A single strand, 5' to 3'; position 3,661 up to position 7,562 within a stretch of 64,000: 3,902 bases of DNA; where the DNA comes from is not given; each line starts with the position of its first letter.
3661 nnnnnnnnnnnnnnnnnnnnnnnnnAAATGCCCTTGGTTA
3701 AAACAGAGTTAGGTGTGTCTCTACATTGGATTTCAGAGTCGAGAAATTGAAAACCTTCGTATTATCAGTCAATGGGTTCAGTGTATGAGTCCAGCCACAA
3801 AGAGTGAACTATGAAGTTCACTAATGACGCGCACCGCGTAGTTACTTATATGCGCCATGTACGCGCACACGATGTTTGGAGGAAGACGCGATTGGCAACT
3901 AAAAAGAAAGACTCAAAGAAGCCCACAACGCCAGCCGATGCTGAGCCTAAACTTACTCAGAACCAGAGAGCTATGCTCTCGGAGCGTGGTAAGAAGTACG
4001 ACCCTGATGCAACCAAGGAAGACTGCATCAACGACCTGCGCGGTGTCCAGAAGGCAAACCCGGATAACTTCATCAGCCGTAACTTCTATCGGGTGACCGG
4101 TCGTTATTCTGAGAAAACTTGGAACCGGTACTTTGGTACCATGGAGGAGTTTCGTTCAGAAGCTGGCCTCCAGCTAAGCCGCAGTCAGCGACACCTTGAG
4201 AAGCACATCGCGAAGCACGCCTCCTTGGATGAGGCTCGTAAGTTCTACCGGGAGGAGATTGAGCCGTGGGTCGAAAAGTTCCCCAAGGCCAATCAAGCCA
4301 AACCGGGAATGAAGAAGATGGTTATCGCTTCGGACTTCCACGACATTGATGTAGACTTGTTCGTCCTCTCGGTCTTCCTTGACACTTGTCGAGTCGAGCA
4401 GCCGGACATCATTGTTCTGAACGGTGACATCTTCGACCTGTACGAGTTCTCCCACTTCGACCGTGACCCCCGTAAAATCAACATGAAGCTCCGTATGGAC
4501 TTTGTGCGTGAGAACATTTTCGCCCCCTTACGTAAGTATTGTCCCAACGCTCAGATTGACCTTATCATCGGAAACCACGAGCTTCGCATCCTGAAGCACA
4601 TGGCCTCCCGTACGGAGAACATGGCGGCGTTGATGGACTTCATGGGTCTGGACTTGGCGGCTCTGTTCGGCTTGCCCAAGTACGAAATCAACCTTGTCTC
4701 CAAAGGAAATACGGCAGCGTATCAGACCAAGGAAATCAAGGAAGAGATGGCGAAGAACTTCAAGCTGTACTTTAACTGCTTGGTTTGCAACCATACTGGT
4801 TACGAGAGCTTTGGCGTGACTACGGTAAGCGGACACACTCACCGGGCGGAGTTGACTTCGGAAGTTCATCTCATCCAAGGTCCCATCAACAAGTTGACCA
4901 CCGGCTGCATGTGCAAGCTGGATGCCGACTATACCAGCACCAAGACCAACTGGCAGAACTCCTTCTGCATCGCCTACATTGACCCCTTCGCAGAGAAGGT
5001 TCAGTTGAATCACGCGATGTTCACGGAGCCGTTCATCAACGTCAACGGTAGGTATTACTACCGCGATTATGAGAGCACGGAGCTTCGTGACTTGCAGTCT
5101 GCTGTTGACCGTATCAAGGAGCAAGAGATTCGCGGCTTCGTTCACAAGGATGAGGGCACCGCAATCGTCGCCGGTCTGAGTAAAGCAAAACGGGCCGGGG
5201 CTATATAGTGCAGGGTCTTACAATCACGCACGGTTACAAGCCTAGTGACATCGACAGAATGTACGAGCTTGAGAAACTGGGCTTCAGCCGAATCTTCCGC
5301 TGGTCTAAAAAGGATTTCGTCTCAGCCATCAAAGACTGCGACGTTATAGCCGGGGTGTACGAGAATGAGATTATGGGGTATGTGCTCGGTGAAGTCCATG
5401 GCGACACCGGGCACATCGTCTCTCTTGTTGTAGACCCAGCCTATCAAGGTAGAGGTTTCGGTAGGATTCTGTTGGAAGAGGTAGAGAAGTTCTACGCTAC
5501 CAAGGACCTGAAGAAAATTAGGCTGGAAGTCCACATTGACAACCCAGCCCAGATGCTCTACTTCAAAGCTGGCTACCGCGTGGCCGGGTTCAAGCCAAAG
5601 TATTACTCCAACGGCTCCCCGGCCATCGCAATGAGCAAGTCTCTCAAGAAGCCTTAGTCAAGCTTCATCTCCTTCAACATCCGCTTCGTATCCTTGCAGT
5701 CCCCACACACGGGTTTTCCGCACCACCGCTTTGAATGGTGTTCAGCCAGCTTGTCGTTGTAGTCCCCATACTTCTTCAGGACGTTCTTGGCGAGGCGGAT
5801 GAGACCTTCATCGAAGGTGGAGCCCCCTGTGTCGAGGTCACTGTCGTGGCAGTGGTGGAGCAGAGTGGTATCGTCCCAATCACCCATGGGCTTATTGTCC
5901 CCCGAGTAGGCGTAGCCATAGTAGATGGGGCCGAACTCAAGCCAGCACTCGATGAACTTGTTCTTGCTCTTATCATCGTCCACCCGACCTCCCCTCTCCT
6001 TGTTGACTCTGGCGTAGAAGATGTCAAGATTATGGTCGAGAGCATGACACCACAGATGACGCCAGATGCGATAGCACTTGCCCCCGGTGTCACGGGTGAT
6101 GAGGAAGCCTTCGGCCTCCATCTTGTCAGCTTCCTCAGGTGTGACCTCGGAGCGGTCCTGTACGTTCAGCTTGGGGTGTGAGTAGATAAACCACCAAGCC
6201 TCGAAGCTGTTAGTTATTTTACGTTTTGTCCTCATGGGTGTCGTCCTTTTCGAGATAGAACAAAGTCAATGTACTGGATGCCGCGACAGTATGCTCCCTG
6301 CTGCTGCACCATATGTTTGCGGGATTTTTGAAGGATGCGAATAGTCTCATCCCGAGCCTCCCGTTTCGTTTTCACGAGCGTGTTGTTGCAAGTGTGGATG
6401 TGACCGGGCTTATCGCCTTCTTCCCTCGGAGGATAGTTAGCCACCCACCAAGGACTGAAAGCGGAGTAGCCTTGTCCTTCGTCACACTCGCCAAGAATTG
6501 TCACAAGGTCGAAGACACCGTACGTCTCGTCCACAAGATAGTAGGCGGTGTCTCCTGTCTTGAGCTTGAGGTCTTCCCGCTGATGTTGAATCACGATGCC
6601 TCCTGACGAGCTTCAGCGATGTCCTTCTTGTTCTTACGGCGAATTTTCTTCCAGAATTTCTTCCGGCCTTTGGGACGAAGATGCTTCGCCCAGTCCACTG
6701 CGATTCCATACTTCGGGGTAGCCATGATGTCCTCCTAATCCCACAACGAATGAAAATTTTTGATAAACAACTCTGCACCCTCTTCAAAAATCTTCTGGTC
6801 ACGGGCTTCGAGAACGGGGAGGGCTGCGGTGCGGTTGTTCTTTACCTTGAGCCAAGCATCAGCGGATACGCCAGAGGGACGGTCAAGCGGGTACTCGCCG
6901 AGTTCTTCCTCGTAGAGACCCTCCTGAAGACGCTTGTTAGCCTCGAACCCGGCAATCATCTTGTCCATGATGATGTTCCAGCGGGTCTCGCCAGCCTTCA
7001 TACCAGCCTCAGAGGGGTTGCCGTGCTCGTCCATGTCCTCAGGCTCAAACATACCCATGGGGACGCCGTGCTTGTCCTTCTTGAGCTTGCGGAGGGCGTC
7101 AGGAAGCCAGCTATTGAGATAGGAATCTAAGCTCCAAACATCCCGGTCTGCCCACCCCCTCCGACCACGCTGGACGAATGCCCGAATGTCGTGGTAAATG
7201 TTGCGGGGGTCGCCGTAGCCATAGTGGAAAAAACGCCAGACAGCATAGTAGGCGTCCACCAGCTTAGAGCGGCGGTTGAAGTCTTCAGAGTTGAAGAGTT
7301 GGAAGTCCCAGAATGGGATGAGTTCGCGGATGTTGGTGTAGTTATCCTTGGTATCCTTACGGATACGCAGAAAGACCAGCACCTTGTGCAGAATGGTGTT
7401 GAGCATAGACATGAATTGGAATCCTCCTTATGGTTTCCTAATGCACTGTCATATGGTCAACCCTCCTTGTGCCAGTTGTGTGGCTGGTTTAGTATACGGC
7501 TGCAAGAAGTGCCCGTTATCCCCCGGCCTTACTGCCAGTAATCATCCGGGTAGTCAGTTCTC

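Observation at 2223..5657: Pyrophosphatase–Tpt1/KptA-like ART fusion in a cluster with a SprT-like protease, a metallophosphoesterase and a GNAT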

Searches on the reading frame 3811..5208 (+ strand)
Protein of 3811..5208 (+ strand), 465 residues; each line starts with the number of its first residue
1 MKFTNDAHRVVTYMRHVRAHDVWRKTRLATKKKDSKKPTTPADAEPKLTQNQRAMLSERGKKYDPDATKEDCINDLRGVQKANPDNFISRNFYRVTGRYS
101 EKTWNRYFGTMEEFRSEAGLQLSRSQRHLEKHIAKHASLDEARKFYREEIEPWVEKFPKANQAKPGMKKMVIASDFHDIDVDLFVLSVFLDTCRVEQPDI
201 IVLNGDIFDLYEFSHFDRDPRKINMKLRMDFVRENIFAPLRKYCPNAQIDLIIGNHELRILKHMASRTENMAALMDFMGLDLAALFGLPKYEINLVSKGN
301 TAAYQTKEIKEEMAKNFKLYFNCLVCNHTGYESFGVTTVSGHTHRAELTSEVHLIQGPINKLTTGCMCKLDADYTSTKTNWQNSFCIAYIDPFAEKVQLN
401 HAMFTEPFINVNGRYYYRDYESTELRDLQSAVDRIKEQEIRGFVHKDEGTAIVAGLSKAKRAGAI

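Call 3: search_protein_families(library=pfam, proteins=[window:3811-5208:+], max_evalue=1)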
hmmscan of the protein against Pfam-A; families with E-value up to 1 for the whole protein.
window:3811-5208:+ (465 aa): 2 families
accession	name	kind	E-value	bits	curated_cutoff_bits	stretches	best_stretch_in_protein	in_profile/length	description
PF00149.33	Metallophos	-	0.00057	20.8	21.5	1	170-266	3-72/191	Calcineurin-like phosphoesterase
PF12850.12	Metallophos_2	-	0.051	14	27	0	170-290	3-91/154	Calcineurin-like phosphoesterase superfamily domain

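Call 4: search_protein_families(library=phrogs, proteins=[window:3811-5208:+], max_evalue=0.01)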
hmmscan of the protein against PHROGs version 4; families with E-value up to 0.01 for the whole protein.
window:3811-5208:+ (465 aa): 4 families
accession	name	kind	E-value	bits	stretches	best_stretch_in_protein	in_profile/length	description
phrog_20266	-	other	4e-59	201.6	1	44-418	40-446/450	metallo-phosphoesterase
phrog_221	-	other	2.1e-18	67.7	1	103-391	66-337/367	metallo-phosphoesterase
phrog_7339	-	DNA, RNA and nucleotide metabolism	0.0013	19.1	0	164-262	26-123/263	DNA repair exonuclease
phrog_1745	-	other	0.0054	16.4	1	327-391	471-526/542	DNA transfer protein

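Call 27: search_protein_families(library=padloc, proteins=[window:3811-5208:+], max_evalue=0.01)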
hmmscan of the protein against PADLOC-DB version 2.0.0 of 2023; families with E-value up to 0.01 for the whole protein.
window:3811-5208:+ (465 aa): 0 families

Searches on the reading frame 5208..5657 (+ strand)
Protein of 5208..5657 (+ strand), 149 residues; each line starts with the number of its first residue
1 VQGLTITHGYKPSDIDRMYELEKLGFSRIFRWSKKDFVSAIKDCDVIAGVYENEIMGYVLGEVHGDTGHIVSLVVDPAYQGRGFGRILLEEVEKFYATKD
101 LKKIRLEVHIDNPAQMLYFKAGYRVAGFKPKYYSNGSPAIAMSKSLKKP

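Call 3: search_protein_families(library=pfam, proteins=[window:5208-5657:+], max_evalue=1)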
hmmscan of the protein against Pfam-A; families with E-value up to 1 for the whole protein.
window:5208-5657:+ (149 aa): 11 families
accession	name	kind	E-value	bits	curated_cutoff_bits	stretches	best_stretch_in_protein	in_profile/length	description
PF00583.31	Acetyltransf_1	-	2.8e-16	60.3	20.7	1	17-123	3-116/116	Acetyltransferase (GNAT) family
PF13673.13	Acetyltransf_10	-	1.6e-15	57.7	23.6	1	47-146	34-128/128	Acetyltransferase (GNAT) domain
PF13508.13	Acetyltransf_7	-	7.7e-12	45.9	27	1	51-124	10-83/84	Acetyltransferase (GNAT) domain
PF08445.16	FR47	-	4.9e-07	30.1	22.1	1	49-126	3-80/86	FR47-like protein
PF12568.14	PanZ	-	0.00061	19.7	22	1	36-96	28-90/128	Acetyltransferase (GNAT) domain, PanZ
PF13480.13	Acetyltransf_6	-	0.0051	17.4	22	1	51-104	79-132/143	Acetyltransferase (GNAT) domain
PF14542.12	Acetyltransf_CG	-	0.0096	16.5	30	1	62-101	19-58/80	GCN5-related N-acetyl-transferase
PF17013.11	Acetyltransf_15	-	0.034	14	35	1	69-139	74-147/210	Putative acetyl-transferase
PF13302.13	Acetyltransf_3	-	0.089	13.9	25.4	1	55-116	65-129/138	Acetyltransferase (GNAT) domain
PF13527.13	Acetyltransf_9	-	0.17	12.3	25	1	33-94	39-99/127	Acetyltransferase (GNAT) domain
PF13718.12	GNAT_acetyltr_2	-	0.21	11.4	24.6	1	69-101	98-130/229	GNAT acetyltransferase 2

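Call 4: search_protein_families(library=phrogs, proteins=[window:5208-5657:+], max_evalue=0.01)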
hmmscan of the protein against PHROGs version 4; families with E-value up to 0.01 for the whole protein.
window:5208-5657:+ (149 aa): 3 families
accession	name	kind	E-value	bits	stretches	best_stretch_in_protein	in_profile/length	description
phrog_1249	-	other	7e-14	53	1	35-132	48-155/180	acetyltransferase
phrog_3810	-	other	7.3e-11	43.3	1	51-126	65-145/155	acetyltransferase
phrog_8663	-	unknown function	0.0072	16.3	1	50-112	201-263/314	-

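Call 27: search_protein_families(library=padloc, proteins=[window:5208-5657:+], max_evalue=0.01)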
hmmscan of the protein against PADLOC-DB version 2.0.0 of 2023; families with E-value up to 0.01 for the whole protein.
window:5208-5657:+ (149 aa): 0 families

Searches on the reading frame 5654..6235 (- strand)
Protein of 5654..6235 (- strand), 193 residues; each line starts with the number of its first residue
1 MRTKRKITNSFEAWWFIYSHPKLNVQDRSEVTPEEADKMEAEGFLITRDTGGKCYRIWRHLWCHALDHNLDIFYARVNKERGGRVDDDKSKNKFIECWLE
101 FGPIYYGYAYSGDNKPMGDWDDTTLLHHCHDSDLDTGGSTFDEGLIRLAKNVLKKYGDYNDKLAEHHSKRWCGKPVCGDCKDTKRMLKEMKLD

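Call 3: search_protein_families(library=pfam, proteins=[window:5654-6235:-], max_evalue=1)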
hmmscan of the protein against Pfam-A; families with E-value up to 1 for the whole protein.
window:5654-6235:- (193 aa): 1 family
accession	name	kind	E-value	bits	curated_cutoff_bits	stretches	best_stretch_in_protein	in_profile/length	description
PF00462.30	Glutaredoxin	-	0.067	13.9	22.9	1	174-192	6-24/60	Glutaredoxin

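Call 4: search_protein_families(library=phrogs, proteins=[window:5654-6235:-], max_evalue=0.01)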
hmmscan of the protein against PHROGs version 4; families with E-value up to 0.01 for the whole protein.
window:5654-6235:- (193 aa): 2 families
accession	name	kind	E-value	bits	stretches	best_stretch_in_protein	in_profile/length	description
phrog_21055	-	unknown function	1.9e-08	35.7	1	85-159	40-109/109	-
phrog_16370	-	unknown function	1.5e-07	32.7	1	126-166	68-108/213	-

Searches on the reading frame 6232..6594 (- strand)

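Call 3: search_protein_families(library=pfam, proteins=[window:6232-6594:-], max_evalue=1)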
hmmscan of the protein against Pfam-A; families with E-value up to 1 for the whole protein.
window:6232-6594:- (120 aa): 1 family
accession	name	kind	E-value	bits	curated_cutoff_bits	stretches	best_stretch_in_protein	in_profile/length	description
PF22410.1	DnaG_helical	-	0.2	12.2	27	0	2-20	7-25/55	DNA primase DnaG, helical domain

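Call 4: search_protein_families(library=phrogs, proteins=[window:6232-6594:-], max_evalue=0.01)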
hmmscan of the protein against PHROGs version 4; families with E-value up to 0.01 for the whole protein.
window:6232-6594:- (120 aa): 0 families

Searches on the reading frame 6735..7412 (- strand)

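Call 3: search_protein_families(library=pfam, proteins=[window:6735-7412:-], max_evalue=1)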
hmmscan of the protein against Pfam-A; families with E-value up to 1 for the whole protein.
window:6735-7412:- (225 aa): 0 families

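Call 4: search_protein_families(library=phrogs, proteins=[window:6735-7412:-], max_evalue=0.01)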
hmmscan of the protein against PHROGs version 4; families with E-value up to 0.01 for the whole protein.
window:6735-7412:- (225 aa): 1 family
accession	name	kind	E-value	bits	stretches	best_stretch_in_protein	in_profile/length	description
phrog_11543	-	unknown function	4.4e-12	47.7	1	88-225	23-173/173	-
